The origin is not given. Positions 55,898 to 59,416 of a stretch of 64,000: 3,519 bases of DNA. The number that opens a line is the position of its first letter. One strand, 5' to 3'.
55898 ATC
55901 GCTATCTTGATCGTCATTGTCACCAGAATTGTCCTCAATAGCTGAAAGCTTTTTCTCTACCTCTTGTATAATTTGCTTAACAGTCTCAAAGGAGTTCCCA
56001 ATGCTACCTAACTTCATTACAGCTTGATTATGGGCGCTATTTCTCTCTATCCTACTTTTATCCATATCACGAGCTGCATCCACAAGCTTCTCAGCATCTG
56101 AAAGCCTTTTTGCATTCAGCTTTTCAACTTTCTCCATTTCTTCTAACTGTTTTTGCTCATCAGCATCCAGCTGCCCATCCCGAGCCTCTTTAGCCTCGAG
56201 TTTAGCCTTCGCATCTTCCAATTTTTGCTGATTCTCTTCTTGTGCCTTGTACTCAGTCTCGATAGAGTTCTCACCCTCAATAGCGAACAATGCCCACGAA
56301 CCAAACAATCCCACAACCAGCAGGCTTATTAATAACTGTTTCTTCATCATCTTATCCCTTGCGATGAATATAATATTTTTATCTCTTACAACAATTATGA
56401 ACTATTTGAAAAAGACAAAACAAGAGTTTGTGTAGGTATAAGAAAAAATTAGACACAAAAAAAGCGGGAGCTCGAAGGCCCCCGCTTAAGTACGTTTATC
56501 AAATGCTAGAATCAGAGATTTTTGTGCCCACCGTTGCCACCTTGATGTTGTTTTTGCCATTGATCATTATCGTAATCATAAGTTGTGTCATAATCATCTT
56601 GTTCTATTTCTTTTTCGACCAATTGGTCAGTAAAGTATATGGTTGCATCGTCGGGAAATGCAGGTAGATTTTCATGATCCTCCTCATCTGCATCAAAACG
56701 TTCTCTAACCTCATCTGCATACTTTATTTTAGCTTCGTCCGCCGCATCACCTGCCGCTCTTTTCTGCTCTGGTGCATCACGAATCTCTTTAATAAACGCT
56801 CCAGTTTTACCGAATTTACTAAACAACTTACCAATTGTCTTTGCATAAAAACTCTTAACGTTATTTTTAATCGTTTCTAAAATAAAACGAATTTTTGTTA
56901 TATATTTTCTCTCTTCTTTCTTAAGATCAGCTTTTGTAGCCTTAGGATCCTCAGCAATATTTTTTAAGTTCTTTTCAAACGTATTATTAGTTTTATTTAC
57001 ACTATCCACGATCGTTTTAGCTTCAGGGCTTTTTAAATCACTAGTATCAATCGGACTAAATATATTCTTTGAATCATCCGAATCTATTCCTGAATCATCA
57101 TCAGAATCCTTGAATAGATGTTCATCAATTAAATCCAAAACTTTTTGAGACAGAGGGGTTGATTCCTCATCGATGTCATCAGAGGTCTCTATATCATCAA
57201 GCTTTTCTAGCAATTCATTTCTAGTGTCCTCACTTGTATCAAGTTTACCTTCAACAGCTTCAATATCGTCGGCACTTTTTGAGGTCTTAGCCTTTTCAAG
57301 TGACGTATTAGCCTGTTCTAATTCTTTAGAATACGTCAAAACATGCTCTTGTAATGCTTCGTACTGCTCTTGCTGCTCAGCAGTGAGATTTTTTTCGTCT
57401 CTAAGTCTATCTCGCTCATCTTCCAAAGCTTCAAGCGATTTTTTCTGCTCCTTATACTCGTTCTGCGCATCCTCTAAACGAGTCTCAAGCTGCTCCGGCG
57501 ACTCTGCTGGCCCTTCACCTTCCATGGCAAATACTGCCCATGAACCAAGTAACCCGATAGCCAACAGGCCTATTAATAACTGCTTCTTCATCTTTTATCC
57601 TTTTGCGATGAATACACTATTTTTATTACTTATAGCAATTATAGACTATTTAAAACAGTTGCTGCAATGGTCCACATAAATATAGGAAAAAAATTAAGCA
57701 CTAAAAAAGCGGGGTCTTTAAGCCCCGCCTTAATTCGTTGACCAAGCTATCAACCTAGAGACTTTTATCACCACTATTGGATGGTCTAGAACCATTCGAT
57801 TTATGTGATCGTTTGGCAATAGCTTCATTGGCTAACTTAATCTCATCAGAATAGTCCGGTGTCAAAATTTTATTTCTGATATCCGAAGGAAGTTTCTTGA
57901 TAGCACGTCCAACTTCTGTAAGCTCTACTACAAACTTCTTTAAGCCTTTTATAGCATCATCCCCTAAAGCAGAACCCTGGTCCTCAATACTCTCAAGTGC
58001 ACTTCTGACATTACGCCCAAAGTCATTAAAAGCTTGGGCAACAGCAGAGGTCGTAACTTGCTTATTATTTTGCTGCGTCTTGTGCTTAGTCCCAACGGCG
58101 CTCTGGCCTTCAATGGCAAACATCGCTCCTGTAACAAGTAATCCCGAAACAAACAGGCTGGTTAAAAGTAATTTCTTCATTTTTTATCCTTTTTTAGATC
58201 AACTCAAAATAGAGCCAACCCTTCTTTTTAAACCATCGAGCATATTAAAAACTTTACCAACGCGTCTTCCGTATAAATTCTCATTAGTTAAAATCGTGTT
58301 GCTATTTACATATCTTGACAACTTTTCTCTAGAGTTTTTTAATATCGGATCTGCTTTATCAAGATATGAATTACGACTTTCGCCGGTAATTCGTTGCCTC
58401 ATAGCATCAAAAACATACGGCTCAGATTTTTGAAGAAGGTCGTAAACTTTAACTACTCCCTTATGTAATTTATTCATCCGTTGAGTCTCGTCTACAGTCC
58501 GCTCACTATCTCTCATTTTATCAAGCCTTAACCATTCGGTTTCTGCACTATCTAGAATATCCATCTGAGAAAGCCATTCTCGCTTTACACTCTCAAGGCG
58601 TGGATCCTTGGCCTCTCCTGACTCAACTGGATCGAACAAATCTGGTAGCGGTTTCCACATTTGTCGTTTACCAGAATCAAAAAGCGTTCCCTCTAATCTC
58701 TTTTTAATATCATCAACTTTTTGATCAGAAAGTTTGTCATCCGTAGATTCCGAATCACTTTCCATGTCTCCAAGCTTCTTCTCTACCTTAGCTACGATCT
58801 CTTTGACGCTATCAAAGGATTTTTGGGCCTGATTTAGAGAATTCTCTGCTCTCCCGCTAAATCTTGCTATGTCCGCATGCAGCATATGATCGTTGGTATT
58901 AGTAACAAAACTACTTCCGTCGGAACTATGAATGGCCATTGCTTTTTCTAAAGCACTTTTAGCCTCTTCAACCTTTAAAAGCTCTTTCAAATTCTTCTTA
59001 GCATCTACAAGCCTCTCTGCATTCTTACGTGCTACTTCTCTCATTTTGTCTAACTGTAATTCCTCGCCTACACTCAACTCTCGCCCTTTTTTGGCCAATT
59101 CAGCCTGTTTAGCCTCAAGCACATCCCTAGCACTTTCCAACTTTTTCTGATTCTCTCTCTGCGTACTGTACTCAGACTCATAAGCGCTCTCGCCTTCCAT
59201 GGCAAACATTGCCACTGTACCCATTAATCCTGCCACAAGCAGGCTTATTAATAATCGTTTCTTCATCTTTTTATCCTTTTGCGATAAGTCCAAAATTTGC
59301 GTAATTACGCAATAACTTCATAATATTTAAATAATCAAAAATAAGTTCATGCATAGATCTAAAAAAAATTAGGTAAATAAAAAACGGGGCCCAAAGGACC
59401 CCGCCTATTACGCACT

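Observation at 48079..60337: Tandem array of seven secreted coiled-coil paralogs with an almost invariant leader and hypervariable bodies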

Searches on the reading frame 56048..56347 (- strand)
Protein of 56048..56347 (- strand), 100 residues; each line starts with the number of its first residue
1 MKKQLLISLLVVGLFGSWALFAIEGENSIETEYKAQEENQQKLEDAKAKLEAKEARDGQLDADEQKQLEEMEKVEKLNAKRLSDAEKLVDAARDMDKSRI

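Call 27: search_protein_representatives(alignment_id=A3)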
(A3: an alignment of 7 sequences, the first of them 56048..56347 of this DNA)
Query: 7 sequences, 95 profile positions. Proteins with E-value up to 0.001 (for the whole library): 7; up to 1e-10: 5; up to 1e-30: 0. The best 7 are listed.
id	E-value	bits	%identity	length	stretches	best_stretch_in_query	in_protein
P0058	3.1e-29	117.4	-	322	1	1-95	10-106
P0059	4.5e-28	113.7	-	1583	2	1-94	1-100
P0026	1.7e-27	111.9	-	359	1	1-94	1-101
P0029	3.7e-27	110.8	-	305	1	1-94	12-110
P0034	2.9e-24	101.5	-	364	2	1-93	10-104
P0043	1.6e-04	38.2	-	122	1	20-90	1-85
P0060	8.5e-04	35.9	-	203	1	1-71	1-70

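Call 46: list_cluster_members(proteins=[P0060, P0059, P0064, P0065])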
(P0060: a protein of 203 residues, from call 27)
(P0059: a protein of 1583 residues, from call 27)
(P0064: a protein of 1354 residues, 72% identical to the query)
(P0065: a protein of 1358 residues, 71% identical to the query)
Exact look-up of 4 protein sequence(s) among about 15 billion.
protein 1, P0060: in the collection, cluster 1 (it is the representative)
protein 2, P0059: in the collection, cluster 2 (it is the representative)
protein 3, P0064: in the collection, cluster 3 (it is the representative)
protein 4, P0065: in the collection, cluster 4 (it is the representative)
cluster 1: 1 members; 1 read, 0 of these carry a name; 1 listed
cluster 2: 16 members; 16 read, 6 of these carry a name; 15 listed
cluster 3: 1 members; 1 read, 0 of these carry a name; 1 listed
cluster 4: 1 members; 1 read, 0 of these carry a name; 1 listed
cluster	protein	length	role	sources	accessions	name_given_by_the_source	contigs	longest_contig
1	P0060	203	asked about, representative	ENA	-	-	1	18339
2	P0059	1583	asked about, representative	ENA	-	-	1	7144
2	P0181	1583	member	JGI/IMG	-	hypothetical protein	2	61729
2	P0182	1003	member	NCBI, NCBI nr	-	-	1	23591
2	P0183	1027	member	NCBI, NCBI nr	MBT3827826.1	hypothetical protein HOF51_02390, partial [bacterium] | hypothetical protein [bacterium]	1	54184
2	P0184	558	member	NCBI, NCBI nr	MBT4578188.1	hypothetical protein HOB95_03940, partial [bacterium] | hypothetical protein [bacterium]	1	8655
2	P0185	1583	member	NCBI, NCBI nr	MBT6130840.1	hypothetical protein HOH54_01045 [bacterium] | hypothetical protein [bacterium]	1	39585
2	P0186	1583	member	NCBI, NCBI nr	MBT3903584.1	hypothetical protein HOF26_02045 [bacterium] | hypothetical protein [bacterium]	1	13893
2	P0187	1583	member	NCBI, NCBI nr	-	-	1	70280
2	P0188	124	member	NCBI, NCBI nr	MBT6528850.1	hypothetical protein HOL34_01965, partial [bacterium] | hypothetical protein [bacterium]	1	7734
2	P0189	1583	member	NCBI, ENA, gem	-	-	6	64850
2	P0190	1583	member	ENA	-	-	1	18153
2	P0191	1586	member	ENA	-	-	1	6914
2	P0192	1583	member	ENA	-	-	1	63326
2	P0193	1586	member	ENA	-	-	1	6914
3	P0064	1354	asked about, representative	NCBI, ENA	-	-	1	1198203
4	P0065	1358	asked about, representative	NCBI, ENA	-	-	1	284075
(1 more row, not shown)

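Call 47: find_encoding_contigs(protein=P0060, flank=10000, max_places=3)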
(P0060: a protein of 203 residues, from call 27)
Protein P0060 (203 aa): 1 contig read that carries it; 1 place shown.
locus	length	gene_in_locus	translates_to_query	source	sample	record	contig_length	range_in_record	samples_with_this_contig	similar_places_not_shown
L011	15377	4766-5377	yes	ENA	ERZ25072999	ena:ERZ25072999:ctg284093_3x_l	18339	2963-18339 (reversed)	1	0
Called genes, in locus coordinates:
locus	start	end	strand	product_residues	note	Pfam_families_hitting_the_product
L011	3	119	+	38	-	?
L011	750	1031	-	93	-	-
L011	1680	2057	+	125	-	PF00793:DAHP_synth_1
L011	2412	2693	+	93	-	-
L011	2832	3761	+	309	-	PF01063:Aminotran_4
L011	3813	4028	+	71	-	PF01817:CM_2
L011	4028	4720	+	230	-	PF01210:NAD_Gly3P_dh_N (faint), PF03807:F420_oxidored (weak), PF02153:PDH_N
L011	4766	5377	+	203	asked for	-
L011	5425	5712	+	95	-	-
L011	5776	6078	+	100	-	PF04248:NTP_transf_9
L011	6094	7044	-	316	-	PF00892:EamA, PF03151:TPT (faint), PF00892:EamA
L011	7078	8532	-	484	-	PF00478:IMPDH, PF00571:CBS, PF03060:NMO (weak), PF01070:FMN_dh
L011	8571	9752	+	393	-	PF04519:Bactofilin (faint), PF26514:DUF8173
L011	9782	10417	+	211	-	PF00753:Lactamase_B, PF13483:Lactamase_B_3, PF12706:Lactamase_B_2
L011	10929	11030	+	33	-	-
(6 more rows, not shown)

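Call 54: find_related_loci(query=A3, collection=genome_contigs, flank=10000)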
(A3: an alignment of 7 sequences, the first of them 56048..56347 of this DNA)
Query A3 (100 aa) in genome_contigs; peptide patterns used: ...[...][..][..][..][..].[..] (x = any residue, [..] = any of these).
598 stretches matched a pattern, but none encodes a relative of the query by tblastn (E <= 1e-3).

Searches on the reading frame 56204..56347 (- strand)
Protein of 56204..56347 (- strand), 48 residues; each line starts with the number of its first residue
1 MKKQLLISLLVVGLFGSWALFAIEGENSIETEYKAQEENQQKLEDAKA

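Call 16: find_homologous_proteins(query=A2, max_evalue=10)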
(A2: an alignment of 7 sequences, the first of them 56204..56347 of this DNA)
Query A2 (7 sequences): 39 candidates shared short words with the query, none scored E <= 10.

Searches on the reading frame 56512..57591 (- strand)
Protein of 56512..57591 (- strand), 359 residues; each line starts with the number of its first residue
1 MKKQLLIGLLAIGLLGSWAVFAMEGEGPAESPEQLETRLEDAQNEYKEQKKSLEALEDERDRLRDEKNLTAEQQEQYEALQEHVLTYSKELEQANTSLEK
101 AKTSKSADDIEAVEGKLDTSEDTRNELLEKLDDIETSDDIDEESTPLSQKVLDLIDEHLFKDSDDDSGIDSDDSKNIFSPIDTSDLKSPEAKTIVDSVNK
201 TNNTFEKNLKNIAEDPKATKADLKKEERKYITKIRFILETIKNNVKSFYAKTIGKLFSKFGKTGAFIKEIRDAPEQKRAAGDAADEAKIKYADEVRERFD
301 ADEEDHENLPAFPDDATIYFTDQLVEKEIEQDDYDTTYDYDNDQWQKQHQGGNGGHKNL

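Call 6: search_protein_families(library=pfam, proteins=[window:56512-57591:-], max_evalue=1)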
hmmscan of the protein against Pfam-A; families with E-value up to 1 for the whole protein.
window:56512-57591:- (359 aa): 6 families
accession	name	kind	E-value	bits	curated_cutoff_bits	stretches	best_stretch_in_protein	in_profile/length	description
PF07889.17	DUF1664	-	0.067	13.7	34.6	1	80-154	39-113/124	Protein of unknown function (DUF1664)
PF03961.19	FapA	-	0.27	11.2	31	1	33-103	152-224/272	Flagellar Assembly Protein A beta solenoid domain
PF13675.11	PilJ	-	0.43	11.1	26.6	0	35-103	40-107/114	Type IV pili methyl-accepting chemotaxis transducer N-term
PF13851.11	GAS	-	0.51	10.1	32.3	1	33-131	95-200/200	Growth-arrest specific micro-tubule binding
PF02601.20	Exonuc_VII_L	-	0.66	9.8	35.9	1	33-119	150-239/315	Exonuclease VII, large subunit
PF11932.13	DUF3450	-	0.8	9.4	32.6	1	22-104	14-90/241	Protein of unknown function (DUF3450)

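Call 7: search_protein_families(library=ncbifam, proteins=[window:56512-57591:-], max_evalue=1)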
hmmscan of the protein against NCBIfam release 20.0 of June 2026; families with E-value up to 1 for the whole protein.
window:56512-57591:- (359 aa): 8 families
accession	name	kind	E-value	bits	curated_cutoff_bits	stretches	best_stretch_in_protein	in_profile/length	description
NF003034.1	PRK03918.1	equivalog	0.0034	15.4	700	1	33-143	310-420/878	DNA double-strand break repair ATPase Rad50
TIGR04320.1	Surf_Exclu_PgrA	domain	0.0043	16.4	70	1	34-105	281-352/360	SEC10/PgrA surface exclusion domain-containing protein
TIGR02169.1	SMC_prok_A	equivalog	0.009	13.7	729.4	1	33-295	685-941/1165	chromosome segregation protein SMC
NF033885.1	conj_TraP_IncI1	equivalog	0.022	14.5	135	1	29-136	37-135/217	conjugal transfer protein TraP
NF045780.1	TrlF_fam_ATP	equivalog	0.038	12.7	350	1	37-350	456-736/944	TrlF family AAA-like ATPase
NF041344.1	XopF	subfamily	0.048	12.4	500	1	26-100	468-545/549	XopF/Hpa4 family type III secretion system effector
TIGR04527.1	mycoplas_twoTM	subfamily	0.2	11.3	125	1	188-256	53-119/248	MG_279/MG_280 family protein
NF002572.0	PRK02224.1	equivalog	0.23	9.7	1087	1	34-247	203-395/888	DNA double-strand break repair ATPase Rad50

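Call 29: find_encoding_contigs(protein=window:56512-57591:-, flank=10000, max_places=10)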
Protein window:56512-57591:- (359 aa): 21 contigs read that carry it; 10 places shown.
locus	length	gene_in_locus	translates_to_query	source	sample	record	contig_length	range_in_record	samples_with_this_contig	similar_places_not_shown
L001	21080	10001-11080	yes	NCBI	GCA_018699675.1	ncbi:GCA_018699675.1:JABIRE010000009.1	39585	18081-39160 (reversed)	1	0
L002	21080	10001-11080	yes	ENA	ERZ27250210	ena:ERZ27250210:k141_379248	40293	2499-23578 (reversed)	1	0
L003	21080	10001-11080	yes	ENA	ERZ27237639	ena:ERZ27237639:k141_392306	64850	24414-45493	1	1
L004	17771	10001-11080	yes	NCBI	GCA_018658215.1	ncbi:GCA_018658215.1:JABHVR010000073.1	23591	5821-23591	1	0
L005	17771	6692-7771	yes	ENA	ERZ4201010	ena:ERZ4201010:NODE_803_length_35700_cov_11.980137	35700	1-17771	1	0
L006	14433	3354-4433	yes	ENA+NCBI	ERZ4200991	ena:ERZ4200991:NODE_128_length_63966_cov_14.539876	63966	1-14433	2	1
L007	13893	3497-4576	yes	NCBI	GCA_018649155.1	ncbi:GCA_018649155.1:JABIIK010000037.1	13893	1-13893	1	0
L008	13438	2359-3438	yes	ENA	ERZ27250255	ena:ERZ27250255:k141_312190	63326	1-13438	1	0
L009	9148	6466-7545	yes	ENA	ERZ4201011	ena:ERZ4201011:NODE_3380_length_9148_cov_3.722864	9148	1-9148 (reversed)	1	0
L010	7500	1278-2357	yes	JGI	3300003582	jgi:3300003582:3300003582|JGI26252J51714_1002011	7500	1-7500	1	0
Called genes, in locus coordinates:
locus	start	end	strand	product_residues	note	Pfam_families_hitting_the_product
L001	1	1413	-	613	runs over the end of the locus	?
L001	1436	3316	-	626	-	-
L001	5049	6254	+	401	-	PF01551:Peptidase_M23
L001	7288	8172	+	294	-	-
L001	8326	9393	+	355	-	-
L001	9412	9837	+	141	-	-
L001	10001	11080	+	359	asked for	-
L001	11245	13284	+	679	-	-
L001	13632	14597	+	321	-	-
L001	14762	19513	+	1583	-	-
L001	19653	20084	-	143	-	PF00472:RF-1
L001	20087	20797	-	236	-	PF02463:SMC_N (faint), PF00005:ABC_tran, PF13304:AAA_21 (weak)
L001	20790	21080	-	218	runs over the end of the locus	PF00528:BPD_transp_1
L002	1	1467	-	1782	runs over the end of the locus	-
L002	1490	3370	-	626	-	-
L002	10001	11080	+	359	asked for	-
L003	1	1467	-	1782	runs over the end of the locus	-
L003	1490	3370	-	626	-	-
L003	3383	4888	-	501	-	-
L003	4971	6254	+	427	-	PF01551:Peptidase_M23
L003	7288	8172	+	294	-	-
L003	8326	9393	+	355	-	-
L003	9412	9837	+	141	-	-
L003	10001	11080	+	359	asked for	-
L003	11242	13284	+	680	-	-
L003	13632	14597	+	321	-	-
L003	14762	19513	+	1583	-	-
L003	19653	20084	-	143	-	PF00472:RF-1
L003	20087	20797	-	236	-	PF02463:SMC_N (faint), PF00005:ABC_tran, PF13304:AAA_21 (weak)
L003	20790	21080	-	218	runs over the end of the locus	PF00528:BPD_transp_1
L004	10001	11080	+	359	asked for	-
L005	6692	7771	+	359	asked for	-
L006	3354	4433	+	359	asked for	-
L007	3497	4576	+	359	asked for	-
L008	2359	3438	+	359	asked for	-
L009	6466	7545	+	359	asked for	-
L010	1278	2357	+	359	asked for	-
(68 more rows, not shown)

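Call 49: search_protein_families(library=pfam, proteins=[L003:3383-4888:-, L003:1490-3370:-, L003:1-1467:-], max_evalue=0.01)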
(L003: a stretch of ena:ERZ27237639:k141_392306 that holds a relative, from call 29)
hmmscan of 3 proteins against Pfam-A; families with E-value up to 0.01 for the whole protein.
L003:3383-4888:- (501 aa): 0 families

L003:1490-3370:- (626 aa): 0 families

L003:1-1467:- (489 aa): 0 families

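Call 88: search_protein_families(library=phrogs, proteins=[window:56512-57591:-], max_evalue=0.01)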
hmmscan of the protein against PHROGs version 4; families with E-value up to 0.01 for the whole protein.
window:56512-57591:- (359 aa): 1 family
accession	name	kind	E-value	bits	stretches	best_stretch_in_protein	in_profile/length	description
phrog_4442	-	unknown function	0.0056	17.6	0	82-138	9-64/76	-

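Call 89: search_protein_families(library=padloc, proteins=[window:56512-57591:-], max_evalue=0.01)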
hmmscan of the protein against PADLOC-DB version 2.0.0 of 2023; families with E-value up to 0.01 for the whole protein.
window:56512-57591:- (359 aa): 1 family
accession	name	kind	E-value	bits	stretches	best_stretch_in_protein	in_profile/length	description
PDLC00519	JetC1|JetC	-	0.0031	13.8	1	36-249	622-833/1097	DUF3584 domain; MukB-like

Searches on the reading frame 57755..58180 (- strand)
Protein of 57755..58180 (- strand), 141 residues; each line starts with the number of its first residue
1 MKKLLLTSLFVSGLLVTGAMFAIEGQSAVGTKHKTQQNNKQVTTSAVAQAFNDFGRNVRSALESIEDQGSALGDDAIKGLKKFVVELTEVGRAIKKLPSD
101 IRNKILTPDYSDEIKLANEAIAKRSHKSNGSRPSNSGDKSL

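Call 6: search_protein_families(library=pfam, proteins=[window:57755-58180:-], max_evalue=1)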
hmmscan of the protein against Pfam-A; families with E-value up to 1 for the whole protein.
window:57755-58180:- (141 aa): 0 families

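Call 7: search_protein_families(library=ncbifam, proteins=[window:57755-58180:-], max_evalue=1)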
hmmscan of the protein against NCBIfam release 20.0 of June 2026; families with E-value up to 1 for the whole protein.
window:57755-58180:- (141 aa): 2 families
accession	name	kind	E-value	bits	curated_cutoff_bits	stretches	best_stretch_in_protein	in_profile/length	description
NF001594.0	PRK00394.1-3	equivalog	0.12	11.7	278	1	71-121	67-118/182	TATA-box-binding protein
NF037981.1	NCS2_1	subfamily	0.18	10.6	40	1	4-71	233-300/419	purine/pyrimidine permease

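Call 88: search_protein_families(library=phrogs, proteins=[window:57755-58180:-], max_evalue=0.01)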
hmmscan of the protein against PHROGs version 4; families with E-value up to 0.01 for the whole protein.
window:57755-58180:- (141 aa): 2 families
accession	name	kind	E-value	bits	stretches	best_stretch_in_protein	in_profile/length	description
phrog_3981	-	tail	0.0083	16.3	0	34-105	193-262/584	tail length tape measure protein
phrog_1291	-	unknown function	0.0088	17.2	0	82-116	34-68/104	-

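Call 89: search_protein_families(library=padloc, proteins=[window:57755-58180:-], max_evalue=0.01)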
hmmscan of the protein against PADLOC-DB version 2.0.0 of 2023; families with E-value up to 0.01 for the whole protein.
window:57755-58180:- (141 aa): 0 families

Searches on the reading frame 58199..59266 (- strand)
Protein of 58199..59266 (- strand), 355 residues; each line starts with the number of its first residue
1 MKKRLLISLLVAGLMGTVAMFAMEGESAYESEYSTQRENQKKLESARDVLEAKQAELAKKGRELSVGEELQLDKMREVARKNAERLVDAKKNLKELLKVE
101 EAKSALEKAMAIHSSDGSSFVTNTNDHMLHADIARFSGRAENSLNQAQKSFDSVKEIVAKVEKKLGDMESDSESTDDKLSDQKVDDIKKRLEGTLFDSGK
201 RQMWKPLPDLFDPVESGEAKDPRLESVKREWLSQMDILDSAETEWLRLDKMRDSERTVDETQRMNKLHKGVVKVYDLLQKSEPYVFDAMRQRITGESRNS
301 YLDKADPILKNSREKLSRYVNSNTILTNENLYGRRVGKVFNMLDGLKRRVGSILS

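Call 6: search_protein_families(library=pfam, proteins=[window:58199-59266:-], max_evalue=1)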
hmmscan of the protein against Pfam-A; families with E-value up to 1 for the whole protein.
window:58199-59266:- (355 aa): 0 families

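Call 7: search_protein_families(library=ncbifam, proteins=[window:58199-59266:-], max_evalue=1)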
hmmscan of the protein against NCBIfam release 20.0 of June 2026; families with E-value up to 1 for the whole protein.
window:58199-59266:- (355 aa): 1 family
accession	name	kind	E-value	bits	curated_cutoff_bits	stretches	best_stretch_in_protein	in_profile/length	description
TIGR04527.1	mycoplas_twoTM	subfamily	0.021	14.5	125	2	8-195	17-156/248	MG_279/MG_280 family protein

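Call 88: search_protein_families(library=phrogs, proteins=[window:58199-59266:-], max_evalue=0.01)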
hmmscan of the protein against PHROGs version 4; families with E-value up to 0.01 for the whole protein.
window:58199-59266:- (355 aa): 0 families

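Call 89: search_protein_families(library=padloc, proteins=[window:58199-59266:-], max_evalue=0.01)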
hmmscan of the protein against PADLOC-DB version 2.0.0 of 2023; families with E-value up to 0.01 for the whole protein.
window:58199-59266:- (355 aa): 0 families
